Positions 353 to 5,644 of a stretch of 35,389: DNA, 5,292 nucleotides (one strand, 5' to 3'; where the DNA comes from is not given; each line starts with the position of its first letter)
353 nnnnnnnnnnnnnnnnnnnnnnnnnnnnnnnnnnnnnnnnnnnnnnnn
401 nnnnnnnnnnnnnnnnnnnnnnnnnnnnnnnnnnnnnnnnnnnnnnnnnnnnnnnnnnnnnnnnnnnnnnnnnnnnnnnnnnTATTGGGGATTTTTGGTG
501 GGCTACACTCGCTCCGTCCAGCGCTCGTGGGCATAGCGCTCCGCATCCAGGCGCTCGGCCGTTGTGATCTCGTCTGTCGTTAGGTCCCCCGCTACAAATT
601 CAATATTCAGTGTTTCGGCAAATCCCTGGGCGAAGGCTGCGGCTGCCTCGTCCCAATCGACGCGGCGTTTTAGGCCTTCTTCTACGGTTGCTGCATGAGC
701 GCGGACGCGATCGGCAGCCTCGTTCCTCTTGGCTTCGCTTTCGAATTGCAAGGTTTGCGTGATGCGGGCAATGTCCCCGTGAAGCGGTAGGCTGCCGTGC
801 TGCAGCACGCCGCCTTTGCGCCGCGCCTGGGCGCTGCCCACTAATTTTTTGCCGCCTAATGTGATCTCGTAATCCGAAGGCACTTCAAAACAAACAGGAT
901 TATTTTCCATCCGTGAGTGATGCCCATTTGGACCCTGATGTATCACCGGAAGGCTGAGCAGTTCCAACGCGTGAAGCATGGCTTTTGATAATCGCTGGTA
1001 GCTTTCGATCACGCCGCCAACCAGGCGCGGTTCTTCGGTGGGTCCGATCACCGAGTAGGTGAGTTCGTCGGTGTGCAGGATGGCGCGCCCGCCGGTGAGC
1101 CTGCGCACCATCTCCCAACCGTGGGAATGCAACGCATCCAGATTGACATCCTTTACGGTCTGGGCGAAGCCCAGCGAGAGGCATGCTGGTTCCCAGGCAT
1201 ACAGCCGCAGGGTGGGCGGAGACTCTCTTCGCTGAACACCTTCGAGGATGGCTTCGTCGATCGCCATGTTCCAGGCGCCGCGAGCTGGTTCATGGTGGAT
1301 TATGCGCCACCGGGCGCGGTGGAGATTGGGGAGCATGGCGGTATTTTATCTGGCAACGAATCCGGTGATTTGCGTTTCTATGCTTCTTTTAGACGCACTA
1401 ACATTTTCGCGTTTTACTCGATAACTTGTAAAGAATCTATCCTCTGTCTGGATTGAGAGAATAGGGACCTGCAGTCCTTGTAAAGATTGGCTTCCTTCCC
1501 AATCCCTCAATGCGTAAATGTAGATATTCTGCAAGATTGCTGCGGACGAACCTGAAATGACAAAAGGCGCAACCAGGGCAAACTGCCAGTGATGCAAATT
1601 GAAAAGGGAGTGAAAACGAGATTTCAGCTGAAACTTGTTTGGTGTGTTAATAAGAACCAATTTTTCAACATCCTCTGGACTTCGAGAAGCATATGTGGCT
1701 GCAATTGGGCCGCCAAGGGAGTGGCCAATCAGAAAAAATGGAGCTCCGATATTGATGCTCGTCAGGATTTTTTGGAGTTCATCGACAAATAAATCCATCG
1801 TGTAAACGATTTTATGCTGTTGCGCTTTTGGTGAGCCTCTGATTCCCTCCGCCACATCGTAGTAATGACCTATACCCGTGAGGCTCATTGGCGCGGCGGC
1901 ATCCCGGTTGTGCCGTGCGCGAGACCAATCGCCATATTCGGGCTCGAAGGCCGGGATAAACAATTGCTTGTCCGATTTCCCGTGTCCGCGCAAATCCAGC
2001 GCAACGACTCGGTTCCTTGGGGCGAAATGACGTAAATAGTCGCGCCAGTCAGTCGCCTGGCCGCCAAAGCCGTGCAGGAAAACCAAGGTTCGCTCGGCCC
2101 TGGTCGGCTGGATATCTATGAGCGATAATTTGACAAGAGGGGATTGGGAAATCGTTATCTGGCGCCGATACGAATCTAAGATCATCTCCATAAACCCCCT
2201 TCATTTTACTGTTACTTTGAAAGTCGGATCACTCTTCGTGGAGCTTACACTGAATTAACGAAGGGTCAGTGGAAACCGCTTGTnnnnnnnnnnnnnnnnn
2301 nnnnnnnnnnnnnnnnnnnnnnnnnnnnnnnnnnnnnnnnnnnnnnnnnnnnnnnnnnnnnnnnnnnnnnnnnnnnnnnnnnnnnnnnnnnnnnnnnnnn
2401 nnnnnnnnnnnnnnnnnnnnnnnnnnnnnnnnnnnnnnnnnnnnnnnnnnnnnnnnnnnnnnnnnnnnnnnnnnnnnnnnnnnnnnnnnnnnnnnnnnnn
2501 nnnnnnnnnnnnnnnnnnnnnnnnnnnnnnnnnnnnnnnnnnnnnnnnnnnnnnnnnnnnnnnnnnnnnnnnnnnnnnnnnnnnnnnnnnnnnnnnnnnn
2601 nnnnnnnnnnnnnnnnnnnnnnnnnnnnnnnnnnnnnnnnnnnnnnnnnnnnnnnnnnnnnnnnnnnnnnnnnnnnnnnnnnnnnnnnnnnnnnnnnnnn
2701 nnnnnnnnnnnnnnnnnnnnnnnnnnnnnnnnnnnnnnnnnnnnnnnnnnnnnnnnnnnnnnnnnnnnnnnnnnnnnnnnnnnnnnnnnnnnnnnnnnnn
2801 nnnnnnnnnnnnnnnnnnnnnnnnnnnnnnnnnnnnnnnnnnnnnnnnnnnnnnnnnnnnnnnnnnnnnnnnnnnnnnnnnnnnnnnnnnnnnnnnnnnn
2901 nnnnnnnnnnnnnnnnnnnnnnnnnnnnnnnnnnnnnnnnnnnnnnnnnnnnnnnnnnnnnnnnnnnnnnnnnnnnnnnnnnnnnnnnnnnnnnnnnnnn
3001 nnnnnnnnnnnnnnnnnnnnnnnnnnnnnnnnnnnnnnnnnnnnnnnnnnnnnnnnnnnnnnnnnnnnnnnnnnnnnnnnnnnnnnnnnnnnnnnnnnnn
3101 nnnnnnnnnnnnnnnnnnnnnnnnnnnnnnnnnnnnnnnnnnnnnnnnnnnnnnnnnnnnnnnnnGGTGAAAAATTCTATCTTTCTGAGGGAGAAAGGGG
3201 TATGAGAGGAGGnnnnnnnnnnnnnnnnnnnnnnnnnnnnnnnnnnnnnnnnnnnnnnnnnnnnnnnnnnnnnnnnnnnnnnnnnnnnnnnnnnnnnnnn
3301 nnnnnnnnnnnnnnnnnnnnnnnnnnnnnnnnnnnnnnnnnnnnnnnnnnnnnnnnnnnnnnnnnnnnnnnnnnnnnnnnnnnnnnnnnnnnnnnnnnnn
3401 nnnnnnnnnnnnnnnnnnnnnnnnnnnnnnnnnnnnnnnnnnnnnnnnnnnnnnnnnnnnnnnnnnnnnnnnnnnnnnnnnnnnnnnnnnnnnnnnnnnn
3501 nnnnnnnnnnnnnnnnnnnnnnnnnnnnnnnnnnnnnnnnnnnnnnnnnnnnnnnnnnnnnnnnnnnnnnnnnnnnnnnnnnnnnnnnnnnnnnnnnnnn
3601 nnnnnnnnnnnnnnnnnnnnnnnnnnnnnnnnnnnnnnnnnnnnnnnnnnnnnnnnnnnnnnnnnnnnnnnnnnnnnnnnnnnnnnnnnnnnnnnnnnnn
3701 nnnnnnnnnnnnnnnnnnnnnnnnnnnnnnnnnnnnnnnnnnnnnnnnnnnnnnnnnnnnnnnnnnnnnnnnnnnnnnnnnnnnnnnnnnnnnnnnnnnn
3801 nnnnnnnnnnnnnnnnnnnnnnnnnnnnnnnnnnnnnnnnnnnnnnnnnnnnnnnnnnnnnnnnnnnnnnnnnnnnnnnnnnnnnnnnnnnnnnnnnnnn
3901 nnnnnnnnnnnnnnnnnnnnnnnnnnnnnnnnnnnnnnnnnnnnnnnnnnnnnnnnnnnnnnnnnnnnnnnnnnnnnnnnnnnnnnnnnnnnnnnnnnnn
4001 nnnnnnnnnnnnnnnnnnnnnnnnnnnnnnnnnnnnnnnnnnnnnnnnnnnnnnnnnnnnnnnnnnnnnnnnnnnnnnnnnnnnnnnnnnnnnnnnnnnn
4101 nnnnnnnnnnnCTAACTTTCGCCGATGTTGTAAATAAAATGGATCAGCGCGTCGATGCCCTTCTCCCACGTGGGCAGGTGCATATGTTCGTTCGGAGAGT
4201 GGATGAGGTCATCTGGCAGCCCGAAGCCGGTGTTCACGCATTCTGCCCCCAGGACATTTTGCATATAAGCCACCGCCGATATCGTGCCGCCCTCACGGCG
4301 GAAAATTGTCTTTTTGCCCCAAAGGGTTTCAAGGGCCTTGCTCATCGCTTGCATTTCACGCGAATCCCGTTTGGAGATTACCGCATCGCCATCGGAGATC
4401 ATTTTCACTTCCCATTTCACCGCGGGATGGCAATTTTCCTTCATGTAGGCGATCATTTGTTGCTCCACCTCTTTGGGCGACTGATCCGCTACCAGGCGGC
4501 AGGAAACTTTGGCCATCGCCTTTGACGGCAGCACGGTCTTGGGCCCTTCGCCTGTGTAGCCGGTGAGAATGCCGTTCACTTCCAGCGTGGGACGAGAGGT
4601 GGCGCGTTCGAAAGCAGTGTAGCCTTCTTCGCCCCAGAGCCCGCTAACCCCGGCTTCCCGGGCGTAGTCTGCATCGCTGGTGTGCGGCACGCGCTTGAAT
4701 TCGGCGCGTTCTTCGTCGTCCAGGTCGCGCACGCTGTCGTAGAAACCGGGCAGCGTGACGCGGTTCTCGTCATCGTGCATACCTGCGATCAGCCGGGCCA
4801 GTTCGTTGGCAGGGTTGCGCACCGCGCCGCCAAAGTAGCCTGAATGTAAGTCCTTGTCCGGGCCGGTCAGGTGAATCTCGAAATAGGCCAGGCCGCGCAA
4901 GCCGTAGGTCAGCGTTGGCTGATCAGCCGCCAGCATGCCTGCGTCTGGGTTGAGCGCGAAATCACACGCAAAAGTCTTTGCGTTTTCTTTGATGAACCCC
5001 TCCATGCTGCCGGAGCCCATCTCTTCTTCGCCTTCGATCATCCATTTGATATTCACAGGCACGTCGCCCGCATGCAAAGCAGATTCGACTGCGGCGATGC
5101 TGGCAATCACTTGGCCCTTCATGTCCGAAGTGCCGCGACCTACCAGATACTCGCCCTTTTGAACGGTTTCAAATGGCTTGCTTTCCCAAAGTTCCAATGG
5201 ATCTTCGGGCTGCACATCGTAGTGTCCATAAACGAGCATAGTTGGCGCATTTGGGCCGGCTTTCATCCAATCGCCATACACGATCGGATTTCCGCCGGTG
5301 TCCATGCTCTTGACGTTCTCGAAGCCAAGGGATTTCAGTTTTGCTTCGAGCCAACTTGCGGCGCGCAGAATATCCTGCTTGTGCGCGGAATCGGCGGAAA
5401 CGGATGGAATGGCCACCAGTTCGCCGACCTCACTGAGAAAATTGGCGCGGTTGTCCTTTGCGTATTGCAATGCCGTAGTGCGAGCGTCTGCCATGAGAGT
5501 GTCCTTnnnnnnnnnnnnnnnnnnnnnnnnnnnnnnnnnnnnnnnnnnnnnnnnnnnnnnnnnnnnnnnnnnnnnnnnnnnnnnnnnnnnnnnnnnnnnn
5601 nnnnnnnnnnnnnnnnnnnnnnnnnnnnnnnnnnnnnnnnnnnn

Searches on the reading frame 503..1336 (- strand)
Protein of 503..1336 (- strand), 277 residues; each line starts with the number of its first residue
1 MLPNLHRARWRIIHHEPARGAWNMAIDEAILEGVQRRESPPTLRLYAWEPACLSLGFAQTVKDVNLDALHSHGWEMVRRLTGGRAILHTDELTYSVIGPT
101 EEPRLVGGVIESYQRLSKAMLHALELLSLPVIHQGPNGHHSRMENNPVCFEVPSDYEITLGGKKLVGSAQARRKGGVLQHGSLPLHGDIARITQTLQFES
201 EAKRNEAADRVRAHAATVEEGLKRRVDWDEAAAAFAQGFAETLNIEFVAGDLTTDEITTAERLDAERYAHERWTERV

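Call 31: search_protein_families(library=ncbifam, proteins=[window:503-1336:-], max_evalue=0.001)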
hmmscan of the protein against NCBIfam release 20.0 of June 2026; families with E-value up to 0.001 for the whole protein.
window:503-1336:- (277 aa): 6 families
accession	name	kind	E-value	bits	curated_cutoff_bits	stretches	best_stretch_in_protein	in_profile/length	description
NF053750.1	LplA_large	exception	6e-29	101.2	480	1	18-275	8-246/248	lipoate-protein ligase large subunit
NF053751.1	LplAB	exception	7.2e-24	84.4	550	2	8-134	98-226/348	lipoate-protein ligase LplAB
TIGR00545.2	lipoyltrans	equivalog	5.6e-20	71.6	280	2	158-274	124-239/328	lipoate--protein ligase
NF053589.1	OctGcvHOcttfase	equivalog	1.5e-05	24.6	400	1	5-178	6-173/276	octanoyl-[GcvH]:protein N-octanoyltransferase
NF047857.1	LipGcvHLiptaseLipL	equivalog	1.6e-05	24.7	450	1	5-193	8-190/277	lipoyl-[GcvH]:protein N-lipoyltransferase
NF053790.1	LplA_LipA_fuse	exception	5.1e-05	22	800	0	157-251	125-217/606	bifunctional lipoate--protein ligase/lipoyl synthase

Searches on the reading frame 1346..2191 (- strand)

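Call 31: search_protein_families(library=ncbifam, proteins=[window:1346-2191:-], max_evalue=0.001)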
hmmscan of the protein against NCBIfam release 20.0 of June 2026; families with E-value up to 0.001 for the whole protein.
window:1346-2191:- (281 aa): 23 families
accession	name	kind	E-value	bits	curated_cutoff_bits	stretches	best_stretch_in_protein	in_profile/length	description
NF011457.0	PRK14875.1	equivalog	3.3e-18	65.8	307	2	31-77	130-176/372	acetoin dehydrogenase dihydrolipoyllysine-residue acetyltransferase subunit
TIGR03695.1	menH_SHCHC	equivalog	6.9e-18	65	208.55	2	33-76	2-45/252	2-succinyl-6-hydroxy-2,4-cyclohexadiene-1-carboxylate synthase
TIGR02427.1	protocat_pcaD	equivalog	4e-16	59.1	255.85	2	118-190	48-119/251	3-oxoadipate enol-lactonase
NF051488.1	bifunc_PcaDC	exception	1.8e-15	57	390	2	117-194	46-122/375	bifunctional 3-oxoadipate enol-lactonase/4-carboxymuconolactone decarboxylase PcaDC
NF051487.1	bifunc_PcaCD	exception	9.3e-15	54.6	430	2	117-191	206-279/413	bifunctional 4-carboxymuconolactone decarboxylase/3-oxoadipate enol-lactonase PcaCD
NF050089.1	i_nPHAscl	equivalog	9.2e-13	47.9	300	1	114-183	49-117/288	intracellular short-chain-length polyhydroxyalkanoate depolymerase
TIGR03611.1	RutD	equivalog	3e-12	46.5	238.5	1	128-188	59-118/258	pyrimidine utilization protein D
NF008340.0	PRK11126.1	equivalog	6.8e-12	45.1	261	1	30-75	11-55/255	2-succinyl-6-hydroxy-2,4-cyclohexadiene-1-carboxylate synthase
NF002938.0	PRK03592.1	equivalog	1.9e-11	43.8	241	1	33-76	30-73/298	haloalkane dehalogenase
TIGR01250.1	pro_imino_pep_2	subfamily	5.7e-11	42.5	167.65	1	121-184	69-130/288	proline iminopeptidase-family hydrolase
NF045632.1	hydroxlase_HsaD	equivalog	2.5e-10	39.8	400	1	30-77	31-81/290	4,5:9,10-diseco-3-hydroxy-5,9,17-trioxoandrosta-1(10),2-diene-4-oate hydrolase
TIGR03056.1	bchO_mg_che_rel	equivalog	6.5e-10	38.5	172.55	1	24-74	20-69/278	alpha/beta fold hydrolase BchO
NF052614.1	AB_fold_OlsI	equivalog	3.8e-09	36.5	385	1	130-182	69-121/272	ornithine lipid biosynthesis O-acyltransferase OlsI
TIGR01738.1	bioH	equivalog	1.7e-08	34.4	206.95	0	150-193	65-108/245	pimeloyl-ACP methyl ester esterase BioH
NF004514.1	PRK05855.1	equivalog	2.1e-07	29.9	455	1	20-75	10-64/578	SDR family oxidoreductase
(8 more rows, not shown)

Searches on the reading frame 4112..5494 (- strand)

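Call 31: search_protein_families(library=ncbifam, proteins=[window:4112-5494:-], max_evalue=0.001)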
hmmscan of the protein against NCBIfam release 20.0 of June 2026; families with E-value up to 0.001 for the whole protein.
window:4112-5494:- (460 aa): 42 families (the best 25 are shown)
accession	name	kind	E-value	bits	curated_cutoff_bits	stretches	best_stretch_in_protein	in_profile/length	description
NF006053.0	PRK08201.1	equivalog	4.1e-144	480.9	441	1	10-458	7-454/458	dipeptidase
NF006579.0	PRK09104.1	subfamily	1.2e-130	436.7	327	1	8-457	9-462/465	hypothetical protein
NF005914.0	PRK07907.1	subfamily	1.1e-84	284.9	300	1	13-459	14-455/456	hypothetical protein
NF005034.0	PRK06446.1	subfamily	1.4e-80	271.2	369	1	20-455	5-431/436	hypothetical protein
NF005478.0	PRK07079.1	subfamily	2.2e-55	188.5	330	1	10-459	8-456/469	hypothetical protein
NF009557.0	PRK13009.1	equivalog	6.2e-30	104.6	284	2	21-239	7-215/377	succinyl-diaminopimelate desuccinylase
TIGR01246.1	dapE_proteo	equivalog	6.4e-27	94.5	361.8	2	24-211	6-186/370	succinyl-diaminopimelate desuccinylase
TIGR01910.1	DapE-ArgE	subfamily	2.6e-24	86.2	217.6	1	25-219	6-193/373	ArgE/DapE family deacylase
NF010589.0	PRK13983.1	equivalog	8e-23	81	333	1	9-188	6-193/409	M20 family metallo-hydrolase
NF006400.0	PRK08651.1-3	equivalog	6.4e-21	74.6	374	2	82-213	82-208/410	succinyl-diaminopimelate desuccinylase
NF006399.0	PRK08651.1-2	equivalog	3.3e-20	72.5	381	1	19-237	6-211/405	succinyl-diaminopimelate desuccinylase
NF006596.0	PRK09133.1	subfamily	2.8e-19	69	349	1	12-456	33-469/474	hypothetical protein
NF005913.0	PRK07906.1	subfamily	9.1e-19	67.4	382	1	13-162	11-160/442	hypothetical protein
NF004788.0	PRK06133.1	subfamily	1.9e-16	60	349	2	2-241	29-254/417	glutamate carboxypeptidase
NF006365.0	PRK08588.1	subfamily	3.3e-16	59.6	289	2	80-161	61-143/383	succinyl-diaminopimelate desuccinylase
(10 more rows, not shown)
